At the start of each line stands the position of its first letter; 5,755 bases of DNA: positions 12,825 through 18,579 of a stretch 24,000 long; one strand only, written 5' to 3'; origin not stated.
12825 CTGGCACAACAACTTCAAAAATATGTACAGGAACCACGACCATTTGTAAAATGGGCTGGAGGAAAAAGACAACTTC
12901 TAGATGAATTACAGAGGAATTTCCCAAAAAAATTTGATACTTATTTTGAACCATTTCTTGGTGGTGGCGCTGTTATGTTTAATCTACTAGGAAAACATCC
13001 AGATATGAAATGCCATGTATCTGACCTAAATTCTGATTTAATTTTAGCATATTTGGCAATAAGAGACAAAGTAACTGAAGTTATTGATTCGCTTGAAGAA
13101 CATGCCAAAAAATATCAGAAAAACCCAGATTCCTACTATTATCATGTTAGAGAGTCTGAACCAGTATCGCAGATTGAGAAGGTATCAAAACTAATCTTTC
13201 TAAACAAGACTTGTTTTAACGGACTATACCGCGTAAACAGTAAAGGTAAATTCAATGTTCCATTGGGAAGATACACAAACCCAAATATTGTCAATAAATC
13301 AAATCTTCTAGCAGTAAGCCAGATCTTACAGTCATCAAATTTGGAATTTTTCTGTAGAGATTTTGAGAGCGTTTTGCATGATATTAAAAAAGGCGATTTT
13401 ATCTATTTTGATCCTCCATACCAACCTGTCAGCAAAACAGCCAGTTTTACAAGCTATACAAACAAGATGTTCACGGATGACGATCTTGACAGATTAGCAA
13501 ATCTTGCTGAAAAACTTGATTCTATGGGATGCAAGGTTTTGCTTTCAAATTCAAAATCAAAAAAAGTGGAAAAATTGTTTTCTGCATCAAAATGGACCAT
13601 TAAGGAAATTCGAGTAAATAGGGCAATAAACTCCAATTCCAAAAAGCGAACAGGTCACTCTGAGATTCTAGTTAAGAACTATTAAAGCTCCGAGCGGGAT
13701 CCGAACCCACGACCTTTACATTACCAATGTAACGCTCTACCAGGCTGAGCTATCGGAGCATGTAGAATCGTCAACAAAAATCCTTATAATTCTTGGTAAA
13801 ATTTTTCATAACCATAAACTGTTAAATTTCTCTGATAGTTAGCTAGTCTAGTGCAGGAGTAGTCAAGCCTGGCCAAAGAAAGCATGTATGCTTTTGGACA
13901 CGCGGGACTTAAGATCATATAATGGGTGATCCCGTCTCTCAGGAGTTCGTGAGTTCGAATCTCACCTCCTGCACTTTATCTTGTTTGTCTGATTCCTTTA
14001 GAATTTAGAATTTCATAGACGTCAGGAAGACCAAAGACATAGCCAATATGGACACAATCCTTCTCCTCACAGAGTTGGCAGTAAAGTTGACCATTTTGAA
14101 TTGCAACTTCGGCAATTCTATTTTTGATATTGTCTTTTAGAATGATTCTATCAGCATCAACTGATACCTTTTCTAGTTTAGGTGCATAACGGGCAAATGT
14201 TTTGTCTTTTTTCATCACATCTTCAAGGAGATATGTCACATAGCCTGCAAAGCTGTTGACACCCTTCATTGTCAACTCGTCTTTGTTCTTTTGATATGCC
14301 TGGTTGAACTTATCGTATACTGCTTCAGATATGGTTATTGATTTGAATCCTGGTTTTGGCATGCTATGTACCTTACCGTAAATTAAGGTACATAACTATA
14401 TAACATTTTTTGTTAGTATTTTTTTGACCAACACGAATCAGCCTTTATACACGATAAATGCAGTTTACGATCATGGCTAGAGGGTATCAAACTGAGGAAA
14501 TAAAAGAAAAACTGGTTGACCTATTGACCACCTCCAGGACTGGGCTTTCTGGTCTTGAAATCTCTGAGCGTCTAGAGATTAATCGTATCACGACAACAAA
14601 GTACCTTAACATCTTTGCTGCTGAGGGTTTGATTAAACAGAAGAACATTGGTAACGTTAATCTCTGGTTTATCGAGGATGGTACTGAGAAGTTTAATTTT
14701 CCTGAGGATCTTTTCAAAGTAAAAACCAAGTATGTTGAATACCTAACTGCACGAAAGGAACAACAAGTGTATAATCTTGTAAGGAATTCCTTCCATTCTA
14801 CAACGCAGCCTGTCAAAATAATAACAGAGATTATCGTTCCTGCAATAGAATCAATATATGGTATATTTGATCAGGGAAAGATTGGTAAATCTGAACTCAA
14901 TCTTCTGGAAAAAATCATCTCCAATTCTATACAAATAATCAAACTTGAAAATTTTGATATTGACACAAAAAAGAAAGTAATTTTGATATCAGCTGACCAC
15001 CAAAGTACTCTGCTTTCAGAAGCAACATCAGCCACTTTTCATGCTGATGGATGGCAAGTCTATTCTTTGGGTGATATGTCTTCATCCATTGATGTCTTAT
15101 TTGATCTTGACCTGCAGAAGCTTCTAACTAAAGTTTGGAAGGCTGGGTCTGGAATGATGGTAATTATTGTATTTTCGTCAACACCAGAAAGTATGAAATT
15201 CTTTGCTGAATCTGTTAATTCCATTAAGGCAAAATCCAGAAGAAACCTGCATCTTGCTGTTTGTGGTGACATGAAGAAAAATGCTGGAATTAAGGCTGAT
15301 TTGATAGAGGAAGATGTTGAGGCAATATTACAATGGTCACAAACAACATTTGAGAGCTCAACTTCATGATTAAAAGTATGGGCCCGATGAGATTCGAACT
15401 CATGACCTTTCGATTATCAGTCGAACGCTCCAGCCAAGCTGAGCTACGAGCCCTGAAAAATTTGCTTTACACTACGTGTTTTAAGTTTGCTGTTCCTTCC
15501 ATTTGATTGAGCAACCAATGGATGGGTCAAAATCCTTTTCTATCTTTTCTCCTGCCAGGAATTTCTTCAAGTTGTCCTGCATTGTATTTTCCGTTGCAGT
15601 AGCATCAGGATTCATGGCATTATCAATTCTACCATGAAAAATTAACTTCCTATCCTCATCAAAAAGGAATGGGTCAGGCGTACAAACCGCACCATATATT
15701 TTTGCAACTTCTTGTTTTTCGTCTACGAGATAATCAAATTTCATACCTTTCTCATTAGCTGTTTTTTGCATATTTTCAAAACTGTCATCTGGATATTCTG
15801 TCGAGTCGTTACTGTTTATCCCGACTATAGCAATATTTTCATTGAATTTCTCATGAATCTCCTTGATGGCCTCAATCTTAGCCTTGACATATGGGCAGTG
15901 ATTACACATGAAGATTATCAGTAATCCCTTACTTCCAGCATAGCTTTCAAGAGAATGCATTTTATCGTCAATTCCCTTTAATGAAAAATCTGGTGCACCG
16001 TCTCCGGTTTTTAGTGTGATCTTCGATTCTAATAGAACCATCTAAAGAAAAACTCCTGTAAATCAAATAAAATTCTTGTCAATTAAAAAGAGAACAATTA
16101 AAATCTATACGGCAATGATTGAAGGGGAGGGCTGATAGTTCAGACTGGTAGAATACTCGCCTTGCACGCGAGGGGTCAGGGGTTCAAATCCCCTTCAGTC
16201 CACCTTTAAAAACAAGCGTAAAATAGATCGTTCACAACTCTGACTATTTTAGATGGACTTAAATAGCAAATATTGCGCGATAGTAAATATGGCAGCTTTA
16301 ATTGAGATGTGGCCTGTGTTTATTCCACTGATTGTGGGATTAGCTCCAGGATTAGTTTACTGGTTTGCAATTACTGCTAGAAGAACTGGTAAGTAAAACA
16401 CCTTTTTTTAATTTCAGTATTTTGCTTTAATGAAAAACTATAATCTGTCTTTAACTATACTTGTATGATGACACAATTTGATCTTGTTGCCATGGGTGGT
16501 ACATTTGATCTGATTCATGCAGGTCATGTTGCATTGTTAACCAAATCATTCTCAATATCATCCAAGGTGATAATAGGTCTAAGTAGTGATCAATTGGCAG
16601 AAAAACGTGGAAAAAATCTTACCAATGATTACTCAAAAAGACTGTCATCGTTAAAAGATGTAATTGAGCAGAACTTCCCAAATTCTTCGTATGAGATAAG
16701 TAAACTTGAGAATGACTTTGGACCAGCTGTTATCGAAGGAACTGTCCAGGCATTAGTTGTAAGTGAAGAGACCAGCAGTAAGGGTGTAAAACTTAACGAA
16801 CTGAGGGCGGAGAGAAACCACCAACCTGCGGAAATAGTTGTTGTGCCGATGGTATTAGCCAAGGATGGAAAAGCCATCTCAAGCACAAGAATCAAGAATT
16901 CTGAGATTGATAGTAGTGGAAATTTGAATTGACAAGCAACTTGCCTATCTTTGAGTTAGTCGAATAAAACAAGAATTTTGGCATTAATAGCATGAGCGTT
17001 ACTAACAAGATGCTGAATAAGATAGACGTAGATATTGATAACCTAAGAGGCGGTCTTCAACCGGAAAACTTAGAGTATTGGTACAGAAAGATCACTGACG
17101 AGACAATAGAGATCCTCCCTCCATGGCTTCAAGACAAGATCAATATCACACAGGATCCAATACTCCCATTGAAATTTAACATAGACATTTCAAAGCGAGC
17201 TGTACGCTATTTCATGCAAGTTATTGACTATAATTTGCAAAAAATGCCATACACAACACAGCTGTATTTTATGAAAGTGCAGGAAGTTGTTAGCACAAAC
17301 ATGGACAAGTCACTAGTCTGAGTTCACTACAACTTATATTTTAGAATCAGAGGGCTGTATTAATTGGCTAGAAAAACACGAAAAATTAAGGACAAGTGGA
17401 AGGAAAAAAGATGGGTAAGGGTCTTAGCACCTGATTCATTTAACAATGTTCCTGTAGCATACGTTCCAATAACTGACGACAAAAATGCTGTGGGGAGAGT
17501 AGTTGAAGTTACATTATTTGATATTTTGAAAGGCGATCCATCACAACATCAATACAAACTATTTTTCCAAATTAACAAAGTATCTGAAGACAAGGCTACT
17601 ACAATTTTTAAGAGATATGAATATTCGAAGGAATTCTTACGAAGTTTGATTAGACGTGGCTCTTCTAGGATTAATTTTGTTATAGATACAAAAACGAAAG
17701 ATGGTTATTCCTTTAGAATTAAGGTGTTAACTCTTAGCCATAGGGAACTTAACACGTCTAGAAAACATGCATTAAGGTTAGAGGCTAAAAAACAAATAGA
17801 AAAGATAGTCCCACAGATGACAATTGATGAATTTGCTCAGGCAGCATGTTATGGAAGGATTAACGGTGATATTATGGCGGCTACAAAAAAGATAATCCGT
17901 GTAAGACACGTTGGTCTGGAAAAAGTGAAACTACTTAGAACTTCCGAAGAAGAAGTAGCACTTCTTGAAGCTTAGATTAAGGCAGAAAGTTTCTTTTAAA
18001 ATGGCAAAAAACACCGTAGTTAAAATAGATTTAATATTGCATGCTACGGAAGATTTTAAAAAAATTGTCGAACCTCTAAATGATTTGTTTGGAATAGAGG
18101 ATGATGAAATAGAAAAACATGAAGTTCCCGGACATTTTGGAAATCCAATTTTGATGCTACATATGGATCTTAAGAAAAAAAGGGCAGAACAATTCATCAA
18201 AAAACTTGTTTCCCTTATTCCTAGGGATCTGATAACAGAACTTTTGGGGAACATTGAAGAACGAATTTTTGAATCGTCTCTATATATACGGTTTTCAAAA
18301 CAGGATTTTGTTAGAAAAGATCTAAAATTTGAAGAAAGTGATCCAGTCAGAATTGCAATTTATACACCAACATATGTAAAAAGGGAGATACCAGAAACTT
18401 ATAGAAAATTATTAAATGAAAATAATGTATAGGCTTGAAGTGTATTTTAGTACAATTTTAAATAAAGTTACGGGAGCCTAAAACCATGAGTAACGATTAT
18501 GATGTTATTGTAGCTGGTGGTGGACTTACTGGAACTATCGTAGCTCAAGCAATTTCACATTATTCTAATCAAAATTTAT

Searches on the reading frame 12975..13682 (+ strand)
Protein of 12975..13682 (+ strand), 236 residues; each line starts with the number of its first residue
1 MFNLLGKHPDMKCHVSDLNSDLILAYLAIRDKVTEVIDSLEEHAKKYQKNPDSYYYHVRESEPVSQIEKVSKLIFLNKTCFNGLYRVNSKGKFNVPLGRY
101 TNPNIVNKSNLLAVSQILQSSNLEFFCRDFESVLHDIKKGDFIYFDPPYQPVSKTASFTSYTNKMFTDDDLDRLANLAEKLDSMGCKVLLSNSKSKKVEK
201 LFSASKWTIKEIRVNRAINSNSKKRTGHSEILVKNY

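Call 95: search_protein_families(library=pfam, proteins=[window:12975-13682:+], max_evalue=0.001)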
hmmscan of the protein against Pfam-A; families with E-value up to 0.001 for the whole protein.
window:12975-13682:+ (236 aa): 1 family
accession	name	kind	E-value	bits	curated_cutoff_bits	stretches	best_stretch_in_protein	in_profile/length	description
PF02086.21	MethyltransfD12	-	1e-47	163.4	22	1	11-212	43-247/253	D12 class N6 adenine-specific DNA methyltransferase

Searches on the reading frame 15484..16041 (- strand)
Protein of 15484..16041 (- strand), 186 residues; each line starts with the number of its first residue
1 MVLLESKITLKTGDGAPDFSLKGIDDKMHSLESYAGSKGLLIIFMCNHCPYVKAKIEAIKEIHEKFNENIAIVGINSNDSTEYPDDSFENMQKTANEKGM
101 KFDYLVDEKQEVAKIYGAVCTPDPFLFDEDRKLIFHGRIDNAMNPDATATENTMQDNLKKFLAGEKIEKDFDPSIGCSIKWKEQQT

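Call 95: search_protein_families(library=pfam, proteins=[window:15484-16041:-], max_evalue=0.001)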
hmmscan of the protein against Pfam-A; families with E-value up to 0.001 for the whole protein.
window:15484-16041:- (186 aa): 4 families
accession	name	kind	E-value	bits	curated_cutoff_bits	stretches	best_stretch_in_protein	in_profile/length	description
PF00578.27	AhpC-TSA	-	2.5e-21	76.4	26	1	13-133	2-121/124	AhpC/TSA family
PF08534.16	Redoxin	-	5.1e-17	62.5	26.6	1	11-141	1-136/148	Redoxin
PF13905.12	Thioredoxin_8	-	1e-05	26.2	27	1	39-132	3-93/94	Thioredoxin-like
PF13098.12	Thioredoxin_2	-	3.9e-05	24.4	27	1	37-135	5-91/104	Thioredoxin-like domain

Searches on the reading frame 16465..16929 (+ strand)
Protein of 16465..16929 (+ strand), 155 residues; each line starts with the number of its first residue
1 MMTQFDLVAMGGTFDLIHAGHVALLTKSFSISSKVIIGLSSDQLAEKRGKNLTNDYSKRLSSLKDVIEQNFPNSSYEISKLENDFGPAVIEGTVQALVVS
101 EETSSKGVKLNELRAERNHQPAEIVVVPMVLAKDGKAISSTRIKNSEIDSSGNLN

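Call 95: search_protein_families(library=pfam, proteins=[window:16465-16929:+], max_evalue=0.001)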
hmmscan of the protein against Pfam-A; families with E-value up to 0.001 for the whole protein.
window:16465-16929:+ (155 aa): 1 family
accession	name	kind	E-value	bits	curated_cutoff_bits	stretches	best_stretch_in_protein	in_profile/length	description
PF01467.32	CTP_transf_like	-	2.7e-14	54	21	1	10-145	2-132/133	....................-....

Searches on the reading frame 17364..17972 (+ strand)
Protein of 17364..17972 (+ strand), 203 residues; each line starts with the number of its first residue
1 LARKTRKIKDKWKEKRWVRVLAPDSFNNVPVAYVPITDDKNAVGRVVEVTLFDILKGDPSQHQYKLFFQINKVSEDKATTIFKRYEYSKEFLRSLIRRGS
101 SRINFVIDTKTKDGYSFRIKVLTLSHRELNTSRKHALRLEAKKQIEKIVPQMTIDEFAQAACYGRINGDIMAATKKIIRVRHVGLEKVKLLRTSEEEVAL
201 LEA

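Call 3: search_protein_families(library=pfam, proteins=[window:17364-17972:+], max_evalue=0.01)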
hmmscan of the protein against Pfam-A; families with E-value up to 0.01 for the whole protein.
window:17364-17972:+ (203 aa): 1 family
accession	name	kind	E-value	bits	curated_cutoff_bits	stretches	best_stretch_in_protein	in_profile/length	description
PF01015.23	Ribosomal_S3Ae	-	3.3e-56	190.3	29.3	1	4-192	2-189/191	Ribosomal S3Ae family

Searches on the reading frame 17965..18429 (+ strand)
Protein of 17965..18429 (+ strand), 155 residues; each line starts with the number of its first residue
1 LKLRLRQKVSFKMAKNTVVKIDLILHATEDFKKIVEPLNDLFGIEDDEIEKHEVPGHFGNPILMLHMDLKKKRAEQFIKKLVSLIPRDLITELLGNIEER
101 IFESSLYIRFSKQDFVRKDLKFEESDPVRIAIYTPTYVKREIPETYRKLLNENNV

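Call 3: search_protein_families(library=pfam, proteins=[window:17965-18429:+], max_evalue=0.01)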
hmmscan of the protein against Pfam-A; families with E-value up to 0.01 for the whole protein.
window:17965-18429:+ (155 aa): 1 family
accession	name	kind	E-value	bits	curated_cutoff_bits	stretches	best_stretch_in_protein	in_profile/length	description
PF01877.22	RNA_binding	-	4e-26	92.1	26.9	1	19-132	2-118/120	RNA binding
